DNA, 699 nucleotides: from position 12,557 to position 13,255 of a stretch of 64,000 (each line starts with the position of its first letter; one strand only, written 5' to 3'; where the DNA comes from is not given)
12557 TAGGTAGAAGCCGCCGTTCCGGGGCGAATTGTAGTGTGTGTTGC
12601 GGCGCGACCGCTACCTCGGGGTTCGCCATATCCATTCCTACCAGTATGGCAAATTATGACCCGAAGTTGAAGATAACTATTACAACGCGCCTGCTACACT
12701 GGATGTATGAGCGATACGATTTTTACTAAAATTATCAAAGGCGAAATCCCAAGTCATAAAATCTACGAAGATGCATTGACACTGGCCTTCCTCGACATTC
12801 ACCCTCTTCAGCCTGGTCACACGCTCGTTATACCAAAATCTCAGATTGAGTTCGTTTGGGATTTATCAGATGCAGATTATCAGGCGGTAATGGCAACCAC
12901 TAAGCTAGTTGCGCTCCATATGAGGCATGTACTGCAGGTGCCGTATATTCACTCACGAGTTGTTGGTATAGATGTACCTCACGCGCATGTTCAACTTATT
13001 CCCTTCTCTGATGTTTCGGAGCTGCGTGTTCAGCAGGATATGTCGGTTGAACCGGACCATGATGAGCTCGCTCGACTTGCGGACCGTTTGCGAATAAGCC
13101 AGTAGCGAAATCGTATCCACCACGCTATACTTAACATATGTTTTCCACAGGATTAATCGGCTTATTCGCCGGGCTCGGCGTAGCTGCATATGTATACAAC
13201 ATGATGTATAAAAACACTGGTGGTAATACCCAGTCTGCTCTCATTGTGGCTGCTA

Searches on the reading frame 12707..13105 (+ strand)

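Call 28: search_protein_families(library=pfam, proteins=[window:12707-13105:+], max_evalue=0.0001)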
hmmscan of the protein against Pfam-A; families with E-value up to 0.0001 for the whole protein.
window:12707-13105:+ (132 aa): 2 families
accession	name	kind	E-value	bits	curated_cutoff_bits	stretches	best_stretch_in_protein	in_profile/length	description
PF01230.28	HIT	-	8.6e-17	62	21.5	1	11-99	1-94/98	HIT domain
PF11969.13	DcpS_C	-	3.6e-09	37.5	24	1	4-65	2-63/114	Scavenger mRNA decapping enzyme C-term binding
